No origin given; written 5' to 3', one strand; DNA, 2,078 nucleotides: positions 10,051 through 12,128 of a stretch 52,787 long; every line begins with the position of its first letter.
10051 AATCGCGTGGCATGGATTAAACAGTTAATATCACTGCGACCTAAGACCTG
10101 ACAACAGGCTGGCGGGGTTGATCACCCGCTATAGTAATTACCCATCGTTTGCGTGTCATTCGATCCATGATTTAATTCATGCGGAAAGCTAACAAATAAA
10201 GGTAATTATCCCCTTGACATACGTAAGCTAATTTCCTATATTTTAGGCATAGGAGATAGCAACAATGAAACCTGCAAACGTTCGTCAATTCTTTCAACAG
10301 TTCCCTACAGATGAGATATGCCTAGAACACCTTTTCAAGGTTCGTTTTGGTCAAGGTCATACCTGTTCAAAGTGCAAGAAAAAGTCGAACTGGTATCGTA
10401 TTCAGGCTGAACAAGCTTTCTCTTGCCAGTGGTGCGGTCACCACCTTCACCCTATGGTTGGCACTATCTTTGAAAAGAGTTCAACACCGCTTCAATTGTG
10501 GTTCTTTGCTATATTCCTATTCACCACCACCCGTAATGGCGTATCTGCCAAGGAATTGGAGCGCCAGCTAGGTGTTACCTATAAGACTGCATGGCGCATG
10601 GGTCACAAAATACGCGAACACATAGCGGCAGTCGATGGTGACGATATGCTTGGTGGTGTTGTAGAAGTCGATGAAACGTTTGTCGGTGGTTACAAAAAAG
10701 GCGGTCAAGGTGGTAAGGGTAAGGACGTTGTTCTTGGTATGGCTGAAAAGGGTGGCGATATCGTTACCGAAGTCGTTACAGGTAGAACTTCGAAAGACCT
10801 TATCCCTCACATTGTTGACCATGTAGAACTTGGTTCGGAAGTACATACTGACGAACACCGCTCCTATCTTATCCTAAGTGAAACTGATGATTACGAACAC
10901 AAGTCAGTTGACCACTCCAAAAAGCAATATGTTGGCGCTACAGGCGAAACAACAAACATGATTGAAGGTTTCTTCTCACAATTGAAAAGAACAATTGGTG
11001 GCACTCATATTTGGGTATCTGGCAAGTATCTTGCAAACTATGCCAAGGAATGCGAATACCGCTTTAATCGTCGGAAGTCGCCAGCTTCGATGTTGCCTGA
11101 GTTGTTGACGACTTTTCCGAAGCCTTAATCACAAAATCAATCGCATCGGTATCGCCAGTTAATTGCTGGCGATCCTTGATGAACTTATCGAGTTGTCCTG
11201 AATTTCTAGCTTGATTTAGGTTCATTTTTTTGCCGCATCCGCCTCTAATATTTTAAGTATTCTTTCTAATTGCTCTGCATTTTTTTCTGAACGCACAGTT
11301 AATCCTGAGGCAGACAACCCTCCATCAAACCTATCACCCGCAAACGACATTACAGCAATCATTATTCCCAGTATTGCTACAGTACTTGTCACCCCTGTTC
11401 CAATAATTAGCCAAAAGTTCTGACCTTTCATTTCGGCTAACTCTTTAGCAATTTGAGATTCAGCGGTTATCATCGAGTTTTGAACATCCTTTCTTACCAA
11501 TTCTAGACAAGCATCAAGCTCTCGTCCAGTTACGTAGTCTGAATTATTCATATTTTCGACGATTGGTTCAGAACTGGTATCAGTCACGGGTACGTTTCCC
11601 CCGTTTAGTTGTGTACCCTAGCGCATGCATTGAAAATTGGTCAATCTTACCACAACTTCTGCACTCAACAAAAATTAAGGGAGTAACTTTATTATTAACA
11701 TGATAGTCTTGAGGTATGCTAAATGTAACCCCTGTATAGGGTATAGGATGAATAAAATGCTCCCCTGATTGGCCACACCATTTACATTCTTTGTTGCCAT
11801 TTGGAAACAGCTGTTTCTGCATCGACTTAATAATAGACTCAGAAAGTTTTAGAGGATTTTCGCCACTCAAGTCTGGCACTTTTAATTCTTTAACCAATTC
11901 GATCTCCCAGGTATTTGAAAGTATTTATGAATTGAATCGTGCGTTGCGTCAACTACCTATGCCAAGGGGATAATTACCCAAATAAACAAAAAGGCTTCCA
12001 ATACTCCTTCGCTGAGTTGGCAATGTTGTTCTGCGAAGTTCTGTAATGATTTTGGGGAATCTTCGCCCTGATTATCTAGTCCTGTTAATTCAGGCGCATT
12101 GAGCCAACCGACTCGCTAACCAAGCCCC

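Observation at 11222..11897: Two-gene passenger cassette inside the IS: Zn-ribbon protein plus single-TM coiled-coil protein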

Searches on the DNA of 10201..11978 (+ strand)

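Call 6: search_dna_similar(query=window:10201-11978:+, collection=plasmids, mode=distant, max_rows=25)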
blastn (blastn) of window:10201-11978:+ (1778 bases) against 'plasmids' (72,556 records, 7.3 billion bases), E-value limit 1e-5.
Records with a match: 2; places in all: 2; records where one place covers at least 80% of the query: 0.
Best place of each record, by identity: 60-80% 2.
By first word of the organism name: Sulfitobacter 1; Geminicoccaceae 1.
By predicted mobility (MOB-suite, as given by PLSDB): non-mobilizable 2.
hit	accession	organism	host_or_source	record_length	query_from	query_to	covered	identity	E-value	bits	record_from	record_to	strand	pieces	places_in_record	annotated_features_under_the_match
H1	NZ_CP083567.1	Sulfitobacter sp. W027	-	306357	65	489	24%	72.1%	3e-60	242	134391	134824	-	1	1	IS1595 family transposase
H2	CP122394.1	Geminicoccaceae bacterium SCSIO 64248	Montipora informis (coral)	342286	297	415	7%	76.5%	1e-14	90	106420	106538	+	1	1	IS1595 family transposase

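Call 7: search_dna_similar(query=window:10201-11978:+, collection=phages, mode=distant, max_rows=15)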
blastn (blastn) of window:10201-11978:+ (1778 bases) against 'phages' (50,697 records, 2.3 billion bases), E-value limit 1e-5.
No match.

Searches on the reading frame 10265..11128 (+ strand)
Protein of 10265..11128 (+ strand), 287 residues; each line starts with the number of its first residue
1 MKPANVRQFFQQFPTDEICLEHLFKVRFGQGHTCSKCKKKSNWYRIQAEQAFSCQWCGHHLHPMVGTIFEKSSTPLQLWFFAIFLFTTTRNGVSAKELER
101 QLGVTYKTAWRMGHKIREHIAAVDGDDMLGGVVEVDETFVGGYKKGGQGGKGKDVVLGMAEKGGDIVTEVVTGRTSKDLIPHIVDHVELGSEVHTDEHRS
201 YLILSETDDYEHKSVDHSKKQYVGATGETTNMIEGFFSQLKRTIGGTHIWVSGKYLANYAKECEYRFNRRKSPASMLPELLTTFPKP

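Call 4: search_protein_families(library=pfam, proteins=[window:10265-11128:+], max_evalue=1)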
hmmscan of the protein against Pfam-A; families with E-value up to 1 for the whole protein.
window:10265-11128:+ (287 aa): 6 families
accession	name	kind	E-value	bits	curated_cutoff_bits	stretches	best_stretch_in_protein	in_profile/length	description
PF12762.13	DDE_Tnp_IS1595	-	9.5e-35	120.3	27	1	128-268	1-153/153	ISXO2-like transposase domain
PF12760.12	Zn_ribbon_IS1595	-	2.4e-09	37.5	25.4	1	14-60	1-46/46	Transposase zinc-ribbon domain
PF08279.18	HTH_11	-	0.024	15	25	1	86-112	9-35/55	HTH domain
PF00130.28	C1_1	-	0.037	14.3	26.5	1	22-62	1-39/53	Phorbol esters/diacylglycerol binding domain (C1 domain)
PF01906.23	YbjQ_1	-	0.17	12.9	23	0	203-247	2-46/103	Putative heavy-metal-binding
PF02820.24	MBT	-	0.29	11.8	22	1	17-64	21-62/69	mbt repeat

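Call 5: search_protein_families(library=padloc, proteins=[window:10265-11128:+], max_evalue=1)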
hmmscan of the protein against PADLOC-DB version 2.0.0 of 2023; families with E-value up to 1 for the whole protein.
window:10265-11128:+ (287 aa): 2 families
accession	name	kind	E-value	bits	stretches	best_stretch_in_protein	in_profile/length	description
PDLC01700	Cas12f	-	0.028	11.4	1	30-62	381-411/458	CAS-V-F; effector__SPE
PDLC00933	Cas12u4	-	0.039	10.8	1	30-62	395-426/488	Cas12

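Call 11: find_related_loci(query=window:10265-11128:+, collection=genome_contigs, flank=3000)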
Query window:10265-11128:+ (287 aa) in genome_contigs; peptide patterns used: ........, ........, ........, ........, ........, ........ (x = any residue, [..] = any of these).
68 stretches matched a pattern; 37 encode a relative of the query (tblastn E <= 1e-3); 37 distinct loci.
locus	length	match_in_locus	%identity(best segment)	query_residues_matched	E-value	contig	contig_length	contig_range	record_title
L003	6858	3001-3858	72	1-286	2e-139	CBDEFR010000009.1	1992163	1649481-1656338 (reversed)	MAG: Paracoccaceae bacterium isolate db516e36-ecb8-4310-aa55-834584afd9cf genome assembly, contig: contig_9, whole genom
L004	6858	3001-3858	68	1-286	2e-135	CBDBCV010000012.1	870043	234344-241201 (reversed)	MAG: Alphaproteobacteria bacterium isolate 0a395d48-fa07-49d0-ad8e-9481763700a5 genome assembly, contig: contig_12, whol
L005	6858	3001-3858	68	1-286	2e-135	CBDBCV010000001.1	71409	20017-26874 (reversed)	MAG: Alphaproteobacteria bacterium isolate 0a395d48-fa07-49d0-ad8e-9481763700a5 genome assembly, contig: contig_1, whole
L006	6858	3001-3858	68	1-286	2e-135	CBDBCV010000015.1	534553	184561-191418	MAG: Alphaproteobacteria bacterium isolate 0a395d48-fa07-49d0-ad8e-9481763700a5 genome assembly, contig: contig_15, whol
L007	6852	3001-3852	72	1-286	3e-132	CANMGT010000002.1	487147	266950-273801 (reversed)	uncultured Lentibacter sp. isolate 3-229.fasta genome assembly, contig: NODE_2, whole genome shotgun sequence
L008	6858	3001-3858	72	1-286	2e-139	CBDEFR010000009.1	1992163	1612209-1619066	MAG: Paracoccaceae bacterium isolate db516e36-ecb8-4310-aa55-834584afd9cf genome assembly, contig: contig_9, whole genom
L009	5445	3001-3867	65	1-286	8e-125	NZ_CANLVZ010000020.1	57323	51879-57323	Uncultured Tateyamaria sp. isolate 203.fasta NODE_20, whole genome shotgun sequence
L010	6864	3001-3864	64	1-285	2e-124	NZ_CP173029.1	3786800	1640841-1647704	Algirhabdus cladophorae strain KMM 6494 chromosome, complete genome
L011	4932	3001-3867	61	1-286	2e-122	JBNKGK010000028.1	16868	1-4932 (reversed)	MAG: Kordiimonas sp. isolate E1E2.bin.30.strict NODE_28_length_16868_cov_3.438271, whole genome shotgun sequence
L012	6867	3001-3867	62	1-286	2e-121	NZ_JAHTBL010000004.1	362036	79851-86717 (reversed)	Cognatishimia sp. MH4019 contig4, whole genome shotgun sequence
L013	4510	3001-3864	60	1-285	5e-118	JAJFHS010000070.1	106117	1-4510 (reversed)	MAG: Hyphomicrobiales bacterium isolate OFTM307 OFTM307_69, whole genome shotgun sequence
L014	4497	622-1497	62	1-286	2e-116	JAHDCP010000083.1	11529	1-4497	MAG: Planktomarina sp. isolate MAG-137 RZ_15993, whole genome shotgun sequence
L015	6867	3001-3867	59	1-286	2e-113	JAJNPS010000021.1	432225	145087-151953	MAG: Rhodobacterales bacterium isolate MAG_013 k141_271076, whole genome shotgun sequence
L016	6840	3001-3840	57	5-284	5e-111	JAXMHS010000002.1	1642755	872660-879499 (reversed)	MAG: Verrucomicrobiaceae bacterium isolate STL-VER10 C2.107.fa-2, whole genome shotgun sequence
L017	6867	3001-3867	61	1-286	2e-109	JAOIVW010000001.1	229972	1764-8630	Hellea sp. isolate AM-377-K14 AM-377-K14_NODE_1, whole genome shotgun sequence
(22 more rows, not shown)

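Call 96: search_protein_families(library=ncbifam, proteins=[window:10265-11125:+], max_evalue=0.01)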
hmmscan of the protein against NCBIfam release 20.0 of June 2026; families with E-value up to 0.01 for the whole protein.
window:10265-11125:+ (287 aa): 3 families
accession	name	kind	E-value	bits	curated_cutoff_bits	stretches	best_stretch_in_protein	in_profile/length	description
NF033547.1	transpos_IS1595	equivalog_domain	4.4e-61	206.5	75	1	71-270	1-215/215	IS1595 family transposase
NF033558.1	transpos_IS1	equivalog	0.0045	16.9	100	0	34-203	4-165/199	IS1 family transposase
NF048019.1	IS256_Zn_var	equivalog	0.007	15.7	150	0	227-244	263-280/304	IS256 family transposase, variant Zn-binding type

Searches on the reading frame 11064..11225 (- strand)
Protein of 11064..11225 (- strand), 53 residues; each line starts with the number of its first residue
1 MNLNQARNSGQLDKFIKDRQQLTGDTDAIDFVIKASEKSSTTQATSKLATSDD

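Call 4: search_protein_families(library=pfam, proteins=[window:11064-11225:-], max_evalue=1)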
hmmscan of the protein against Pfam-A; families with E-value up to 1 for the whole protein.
window:11064-11225:- (53 aa): 0 families

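Call 5: search_protein_families(library=padloc, proteins=[window:11064-11225:-], max_evalue=1)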
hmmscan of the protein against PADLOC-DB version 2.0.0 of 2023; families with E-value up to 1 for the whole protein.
window:11064-11225:- (53 aa): 0 families

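Call 19: search_protein_families(library=pfam, alignment_id=A1, max_evalue=0.1)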
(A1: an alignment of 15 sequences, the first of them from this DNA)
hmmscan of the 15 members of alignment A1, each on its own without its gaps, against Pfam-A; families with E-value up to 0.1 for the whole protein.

A. member 1, seq(53 aa): 0 families

B. families by the number of members that match (of 15 scanned): 4 families
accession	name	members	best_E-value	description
PF10279.14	Latarcin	3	0.037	Latarcin precursor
PF24704.1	DUF7667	1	0.024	Family of unknown function (DUF7667)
PF24101.1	eWH_GTF3C1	1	0.08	GTF3C1, extended winged-helix domain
PF12205.13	GIT1_C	1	0.099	G protein-coupled receptor kinase-interacting protein 1 C term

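Call 20: search_protein_families(library=ncbifam, alignment_id=A1, max_evalue=0.1)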
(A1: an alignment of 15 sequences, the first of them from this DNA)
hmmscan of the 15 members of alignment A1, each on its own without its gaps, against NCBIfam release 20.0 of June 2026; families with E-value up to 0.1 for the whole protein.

A. member 1, seq(53 aa): 0 families

B. families by the number of members that match (of 15 scanned): 0 families

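Call 68: search_solved_structures(query=A1, max_evalue=1)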
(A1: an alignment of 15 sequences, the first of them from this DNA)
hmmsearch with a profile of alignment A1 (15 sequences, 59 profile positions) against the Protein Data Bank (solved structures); distinct sequences matched with E-value up to 1: 1.
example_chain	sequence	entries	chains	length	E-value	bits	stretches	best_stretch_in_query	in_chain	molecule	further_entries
6n7m_A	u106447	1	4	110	0.39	14.3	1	11-43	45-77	Hypothetical Protein CD630_05490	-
